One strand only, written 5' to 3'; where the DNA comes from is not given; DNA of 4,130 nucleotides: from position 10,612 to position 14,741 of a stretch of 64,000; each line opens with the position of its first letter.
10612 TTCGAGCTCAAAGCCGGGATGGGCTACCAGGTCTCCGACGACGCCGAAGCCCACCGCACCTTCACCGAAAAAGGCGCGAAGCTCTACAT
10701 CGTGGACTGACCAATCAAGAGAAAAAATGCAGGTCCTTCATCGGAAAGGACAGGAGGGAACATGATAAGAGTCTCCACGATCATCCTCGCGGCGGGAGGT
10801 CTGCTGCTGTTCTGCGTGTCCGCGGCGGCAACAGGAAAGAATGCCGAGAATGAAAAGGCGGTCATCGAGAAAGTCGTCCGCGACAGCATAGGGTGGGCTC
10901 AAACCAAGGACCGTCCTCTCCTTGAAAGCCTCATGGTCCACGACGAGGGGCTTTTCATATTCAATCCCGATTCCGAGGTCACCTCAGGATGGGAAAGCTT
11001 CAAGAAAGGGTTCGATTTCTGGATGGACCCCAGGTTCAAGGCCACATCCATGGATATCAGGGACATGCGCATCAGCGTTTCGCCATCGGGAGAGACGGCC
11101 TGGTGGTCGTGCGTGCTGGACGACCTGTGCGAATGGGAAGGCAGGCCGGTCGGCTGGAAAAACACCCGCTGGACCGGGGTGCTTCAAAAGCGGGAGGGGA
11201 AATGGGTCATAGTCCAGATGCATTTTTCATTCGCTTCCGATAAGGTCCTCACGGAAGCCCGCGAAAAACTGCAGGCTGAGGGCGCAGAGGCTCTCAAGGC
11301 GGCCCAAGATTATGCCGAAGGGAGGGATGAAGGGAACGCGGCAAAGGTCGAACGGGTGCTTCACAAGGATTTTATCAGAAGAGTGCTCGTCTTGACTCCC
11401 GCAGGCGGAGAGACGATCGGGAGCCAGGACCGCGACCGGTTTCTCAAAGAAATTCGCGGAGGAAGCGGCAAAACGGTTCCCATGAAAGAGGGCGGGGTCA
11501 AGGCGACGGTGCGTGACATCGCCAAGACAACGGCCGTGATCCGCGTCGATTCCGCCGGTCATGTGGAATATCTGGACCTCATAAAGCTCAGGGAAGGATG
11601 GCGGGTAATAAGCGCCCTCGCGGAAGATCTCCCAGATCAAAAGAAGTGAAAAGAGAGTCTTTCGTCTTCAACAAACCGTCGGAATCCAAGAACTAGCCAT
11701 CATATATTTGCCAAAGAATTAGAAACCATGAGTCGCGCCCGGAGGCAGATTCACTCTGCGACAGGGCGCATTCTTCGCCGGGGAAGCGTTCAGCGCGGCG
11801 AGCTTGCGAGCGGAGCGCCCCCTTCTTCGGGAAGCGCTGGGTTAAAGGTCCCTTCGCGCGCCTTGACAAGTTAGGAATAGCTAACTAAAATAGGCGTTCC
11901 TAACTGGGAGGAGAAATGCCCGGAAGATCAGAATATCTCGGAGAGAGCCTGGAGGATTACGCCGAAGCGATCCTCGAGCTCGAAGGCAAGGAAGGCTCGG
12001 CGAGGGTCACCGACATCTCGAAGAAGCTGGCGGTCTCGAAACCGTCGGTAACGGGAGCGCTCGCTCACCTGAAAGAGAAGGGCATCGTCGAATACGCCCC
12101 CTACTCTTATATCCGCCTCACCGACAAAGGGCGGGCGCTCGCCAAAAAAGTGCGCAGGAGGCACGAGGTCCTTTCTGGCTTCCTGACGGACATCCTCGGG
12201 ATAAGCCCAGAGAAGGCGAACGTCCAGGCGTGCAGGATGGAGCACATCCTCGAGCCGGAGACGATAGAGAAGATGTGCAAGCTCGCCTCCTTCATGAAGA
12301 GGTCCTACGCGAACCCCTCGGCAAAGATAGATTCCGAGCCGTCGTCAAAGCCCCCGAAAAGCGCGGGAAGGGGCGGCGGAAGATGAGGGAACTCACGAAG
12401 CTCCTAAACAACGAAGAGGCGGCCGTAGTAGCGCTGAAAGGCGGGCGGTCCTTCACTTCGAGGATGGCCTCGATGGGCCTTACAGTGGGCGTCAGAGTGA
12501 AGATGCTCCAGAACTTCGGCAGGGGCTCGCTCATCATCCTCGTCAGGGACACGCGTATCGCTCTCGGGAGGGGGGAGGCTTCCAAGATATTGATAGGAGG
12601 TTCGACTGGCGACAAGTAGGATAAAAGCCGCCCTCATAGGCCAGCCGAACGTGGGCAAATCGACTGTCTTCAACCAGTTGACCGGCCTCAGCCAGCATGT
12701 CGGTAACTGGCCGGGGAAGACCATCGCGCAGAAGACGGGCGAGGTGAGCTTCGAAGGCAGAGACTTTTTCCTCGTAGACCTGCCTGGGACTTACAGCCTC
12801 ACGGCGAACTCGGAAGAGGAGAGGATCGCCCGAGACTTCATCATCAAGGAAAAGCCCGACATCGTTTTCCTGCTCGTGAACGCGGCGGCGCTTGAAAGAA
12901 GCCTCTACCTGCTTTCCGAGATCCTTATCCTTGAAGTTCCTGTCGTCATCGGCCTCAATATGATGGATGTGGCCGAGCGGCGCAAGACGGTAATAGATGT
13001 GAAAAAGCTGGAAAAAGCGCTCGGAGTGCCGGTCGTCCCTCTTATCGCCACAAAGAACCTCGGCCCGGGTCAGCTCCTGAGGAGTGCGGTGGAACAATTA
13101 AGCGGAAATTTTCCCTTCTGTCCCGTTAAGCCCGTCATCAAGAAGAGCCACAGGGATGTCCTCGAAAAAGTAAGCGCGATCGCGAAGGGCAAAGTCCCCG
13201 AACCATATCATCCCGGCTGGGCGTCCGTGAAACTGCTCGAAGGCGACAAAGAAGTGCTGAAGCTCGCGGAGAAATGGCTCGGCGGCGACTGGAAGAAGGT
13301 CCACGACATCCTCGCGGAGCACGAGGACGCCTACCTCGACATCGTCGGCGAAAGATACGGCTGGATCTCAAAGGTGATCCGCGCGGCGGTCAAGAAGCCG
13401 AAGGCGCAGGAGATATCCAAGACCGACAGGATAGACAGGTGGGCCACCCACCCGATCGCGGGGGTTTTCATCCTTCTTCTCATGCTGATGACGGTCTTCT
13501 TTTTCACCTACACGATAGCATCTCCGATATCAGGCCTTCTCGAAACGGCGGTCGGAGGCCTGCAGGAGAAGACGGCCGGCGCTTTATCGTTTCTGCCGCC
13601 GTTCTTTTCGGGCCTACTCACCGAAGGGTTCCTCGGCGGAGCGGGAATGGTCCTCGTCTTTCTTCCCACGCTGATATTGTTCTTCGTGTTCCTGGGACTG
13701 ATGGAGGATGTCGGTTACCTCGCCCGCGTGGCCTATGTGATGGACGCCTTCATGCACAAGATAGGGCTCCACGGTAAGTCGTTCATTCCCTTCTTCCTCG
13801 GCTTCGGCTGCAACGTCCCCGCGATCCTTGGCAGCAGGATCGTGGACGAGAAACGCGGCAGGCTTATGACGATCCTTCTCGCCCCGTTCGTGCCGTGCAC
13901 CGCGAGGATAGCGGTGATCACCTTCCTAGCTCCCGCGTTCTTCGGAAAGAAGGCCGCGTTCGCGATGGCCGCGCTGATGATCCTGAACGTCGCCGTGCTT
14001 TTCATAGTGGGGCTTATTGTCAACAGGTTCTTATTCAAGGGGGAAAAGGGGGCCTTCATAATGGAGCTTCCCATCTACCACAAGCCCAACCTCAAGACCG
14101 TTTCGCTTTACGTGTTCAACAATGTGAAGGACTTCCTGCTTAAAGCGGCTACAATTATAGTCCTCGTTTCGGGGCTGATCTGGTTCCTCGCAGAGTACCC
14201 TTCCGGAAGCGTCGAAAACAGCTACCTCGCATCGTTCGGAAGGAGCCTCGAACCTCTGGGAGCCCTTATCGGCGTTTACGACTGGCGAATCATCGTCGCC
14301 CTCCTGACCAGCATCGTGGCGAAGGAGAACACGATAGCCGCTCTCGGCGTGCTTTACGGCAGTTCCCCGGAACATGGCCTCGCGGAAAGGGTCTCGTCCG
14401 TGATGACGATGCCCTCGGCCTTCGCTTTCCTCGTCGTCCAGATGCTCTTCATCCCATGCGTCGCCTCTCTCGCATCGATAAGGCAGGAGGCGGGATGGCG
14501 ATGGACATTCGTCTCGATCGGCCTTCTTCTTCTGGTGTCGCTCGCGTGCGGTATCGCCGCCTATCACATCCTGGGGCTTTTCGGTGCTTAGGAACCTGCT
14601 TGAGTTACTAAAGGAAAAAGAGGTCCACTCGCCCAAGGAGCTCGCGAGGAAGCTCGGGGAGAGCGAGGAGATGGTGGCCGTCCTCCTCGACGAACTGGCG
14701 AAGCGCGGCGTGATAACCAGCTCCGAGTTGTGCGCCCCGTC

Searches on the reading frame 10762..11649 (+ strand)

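Call 25: search_protein_families(library=pfam, proteins=[window:10762-11649:+])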
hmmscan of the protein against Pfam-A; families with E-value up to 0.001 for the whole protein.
window:10762-11649:+ (295 aa): 3 families
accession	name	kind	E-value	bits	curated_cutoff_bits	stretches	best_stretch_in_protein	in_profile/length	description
PF13474.12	SnoaL_3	-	7.8e-17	62.2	22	1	35-158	1-119/121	SnoaL-like domain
PF12893.14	Lumazine_bd_2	-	3.3e-07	31.5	22.1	1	175-285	4-113/116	Putative lumazine-binding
PF14534.12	DUF4440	-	1.5e-05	25.8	25.2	0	37-150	3-107/107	Domain of unknown function (DUF4440)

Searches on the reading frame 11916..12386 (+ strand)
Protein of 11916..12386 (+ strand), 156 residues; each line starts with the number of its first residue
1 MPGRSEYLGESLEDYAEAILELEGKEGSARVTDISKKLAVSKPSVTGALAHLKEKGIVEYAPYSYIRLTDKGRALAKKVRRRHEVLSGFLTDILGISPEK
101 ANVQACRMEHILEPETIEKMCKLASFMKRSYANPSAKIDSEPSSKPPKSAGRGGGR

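Call 12: search_protein_families(library=pfam, proteins=[window:11916-12386:+])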
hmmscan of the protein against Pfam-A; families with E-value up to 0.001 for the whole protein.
window:11916-12386:+ (156 aa): 10 families
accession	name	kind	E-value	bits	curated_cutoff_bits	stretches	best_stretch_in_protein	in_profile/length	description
PF02742.21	Fe_dep_repr_C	-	5.7e-20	71.6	27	1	69-129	1-61/70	Iron dependent repressor, metal binding and dimerisation domain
PF01325.25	Fe_dep_repress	-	2.2e-13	50.6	26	1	8-64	2-58/60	Iron dependent repressor, N-terminal DNA binding domain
PF12802.13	MarR_2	-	4.9e-06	27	27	1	18-60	10-52/61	MarR family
PF01047.28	MarR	-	2.2e-05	24.7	24.6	1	25-59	14-48/59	MarR family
PF09339.16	HTH_IclR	-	7.4e-05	22.9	22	1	23-61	13-51/52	IclR helix-turn-helix domain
PF01978.25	TrmB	-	7.9e-05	22.9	25.6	1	25-61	19-55/68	Sugar-specific transcriptional regulator TrmB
PF14947.12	HTH_45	-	0.00011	22.5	25.5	1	25-85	16-75/77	Winged helix-turn-helix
PF24409.1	wHTH-PRTase_assc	-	0.00035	21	27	1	27-84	10-63/83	wHTH-PRTase associated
PF01022.26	HTH_5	-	0.00069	19.9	22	0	26-60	13-47/47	Bacterial regulatory protein, arsR family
PF25213.1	HVO_A0261_N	-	0.00084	19.6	35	0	26-82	22-77/86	HVO_A0261 N-terminal domain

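Call 14: find_encoding_contigs(protein=window:11916-12386:+, flank=3000, max_places=6)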
Protein window:11916-12386:+ (156 aa): 20 contigs read that carry it; 6 places shown.
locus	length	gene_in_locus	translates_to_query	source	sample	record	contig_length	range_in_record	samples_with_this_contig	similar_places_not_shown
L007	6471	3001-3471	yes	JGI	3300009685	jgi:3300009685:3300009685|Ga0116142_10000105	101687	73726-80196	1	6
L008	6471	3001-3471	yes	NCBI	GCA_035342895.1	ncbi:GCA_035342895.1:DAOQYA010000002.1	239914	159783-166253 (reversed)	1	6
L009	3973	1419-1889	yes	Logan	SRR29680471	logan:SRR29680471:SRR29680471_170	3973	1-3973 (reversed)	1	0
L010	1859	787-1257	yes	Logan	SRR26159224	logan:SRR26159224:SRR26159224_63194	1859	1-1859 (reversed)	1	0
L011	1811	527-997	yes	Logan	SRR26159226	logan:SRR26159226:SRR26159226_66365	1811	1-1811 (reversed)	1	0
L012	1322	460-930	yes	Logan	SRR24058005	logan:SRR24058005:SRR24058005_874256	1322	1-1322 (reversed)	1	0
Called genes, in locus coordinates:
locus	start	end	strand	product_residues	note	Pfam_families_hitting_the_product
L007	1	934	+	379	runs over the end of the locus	PF00989:PAS (weak), PF08448:PAS_4, PF13426:PAS_9 (weak), PF00989:PAS (weak), PF13188:PAS_8 (weak), PF13426:PAS_9, PF08447:PAS_3 (weak), PF08448:PAS_4, +1 more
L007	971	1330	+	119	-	-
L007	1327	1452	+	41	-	-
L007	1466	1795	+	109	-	-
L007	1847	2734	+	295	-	PF13474:SnoaL_3, PF14534:DUF4440 (faint), PF12893:Lumazine_bd_2 (weak)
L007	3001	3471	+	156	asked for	PF01325:Fe_dep_repress, PF12802:MarR_2 (weak), PF01047:MarR (faint), PF02742:Fe_dep_repr_C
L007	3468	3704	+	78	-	PF04023:FeoA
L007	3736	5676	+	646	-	PF01926:MMR_HSR1, PF02421:FeoB_N, PF17910:FeoB_Cyto, PF07670:Gate, PF07664:FeoB_C, PF07670:Gate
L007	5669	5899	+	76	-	PF09012:FeoC (weak)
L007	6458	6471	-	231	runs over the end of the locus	PF12281:NTP_transf_8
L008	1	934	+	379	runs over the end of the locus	PF00989:PAS (weak), PF08448:PAS_4, PF13426:PAS_9 (weak), PF00989:PAS (weak), PF13188:PAS_8 (weak), PF13426:PAS_9, PF08447:PAS_3 (weak), PF08448:PAS_4, +1 more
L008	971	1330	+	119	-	-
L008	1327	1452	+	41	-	-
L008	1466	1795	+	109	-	-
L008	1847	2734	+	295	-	PF13474:SnoaL_3, PF14534:DUF4440 (faint), PF12893:Lumazine_bd_2 (weak)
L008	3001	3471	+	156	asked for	PF01325:Fe_dep_repress, PF12802:MarR_2 (weak), PF01047:MarR (faint), PF02742:Fe_dep_repr_C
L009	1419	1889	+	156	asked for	PF01325:Fe_dep_repress, PF12802:MarR_2 (weak), PF01047:MarR (faint), PF02742:Fe_dep_repr_C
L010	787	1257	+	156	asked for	PF01325:Fe_dep_repress, PF12802:MarR_2 (weak), PF01047:MarR (faint), PF02742:Fe_dep_repr_C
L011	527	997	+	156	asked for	PF01325:Fe_dep_repress, PF12802:MarR_2 (weak), PF01047:MarR (faint), PF02742:Fe_dep_repr_C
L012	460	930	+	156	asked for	PF01325:Fe_dep_repress, PF12802:MarR_2 (weak), PF01047:MarR (faint), PF02742:Fe_dep_repr_C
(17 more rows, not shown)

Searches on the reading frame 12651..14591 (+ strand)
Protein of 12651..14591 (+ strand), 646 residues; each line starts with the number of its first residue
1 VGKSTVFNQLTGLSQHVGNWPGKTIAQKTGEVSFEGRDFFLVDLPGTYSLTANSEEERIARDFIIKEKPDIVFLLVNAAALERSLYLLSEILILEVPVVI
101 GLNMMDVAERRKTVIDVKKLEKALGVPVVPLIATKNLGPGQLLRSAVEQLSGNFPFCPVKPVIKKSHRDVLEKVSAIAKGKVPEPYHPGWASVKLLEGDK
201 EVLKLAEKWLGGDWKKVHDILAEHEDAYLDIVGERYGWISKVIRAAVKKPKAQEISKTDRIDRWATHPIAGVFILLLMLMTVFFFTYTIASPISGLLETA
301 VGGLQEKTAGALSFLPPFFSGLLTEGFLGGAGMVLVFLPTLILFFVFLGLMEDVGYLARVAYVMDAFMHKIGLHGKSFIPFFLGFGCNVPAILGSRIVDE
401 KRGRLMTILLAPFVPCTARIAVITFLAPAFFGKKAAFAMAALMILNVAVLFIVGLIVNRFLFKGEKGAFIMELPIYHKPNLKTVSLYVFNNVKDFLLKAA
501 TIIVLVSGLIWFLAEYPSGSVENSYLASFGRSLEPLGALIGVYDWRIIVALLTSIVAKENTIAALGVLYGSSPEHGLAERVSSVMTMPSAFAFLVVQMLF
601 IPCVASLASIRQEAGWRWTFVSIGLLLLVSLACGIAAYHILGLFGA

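Call 12: search_protein_families(library=pfam, proteins=[window:12651-14591:+])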
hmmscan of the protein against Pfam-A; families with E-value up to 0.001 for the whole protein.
window:12651-14591:+ (646 aa): 6 families
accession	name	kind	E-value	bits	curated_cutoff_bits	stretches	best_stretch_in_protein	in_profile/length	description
PF02421.24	FeoB_N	-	1.5e-51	174.4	27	1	1-144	11-154/156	Ferrous iron transport protein B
PF07670.19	Gate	-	4.1e-30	104.8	29.6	2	334-425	1-99/104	Nucleoside recognition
PF01926.29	MMR_HSR1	-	1.8e-14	54.2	21.9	1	2-103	11-112/113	50S ribosome-binding GTPase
PF07664.17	FeoB_C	-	1.7e-13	50.5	26.6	1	439-489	1-52/54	Ferrous iron transport protein B C terminus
PF17910.6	FeoB_Cyto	-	1.9e-08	35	23.4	1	171-248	9-90/90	FeoB cytosolic helical domain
PF03029.23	ATP_bind_1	-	0.00095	19.5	27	0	36-177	90-237/240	Conserved hypothetical ATP binding protein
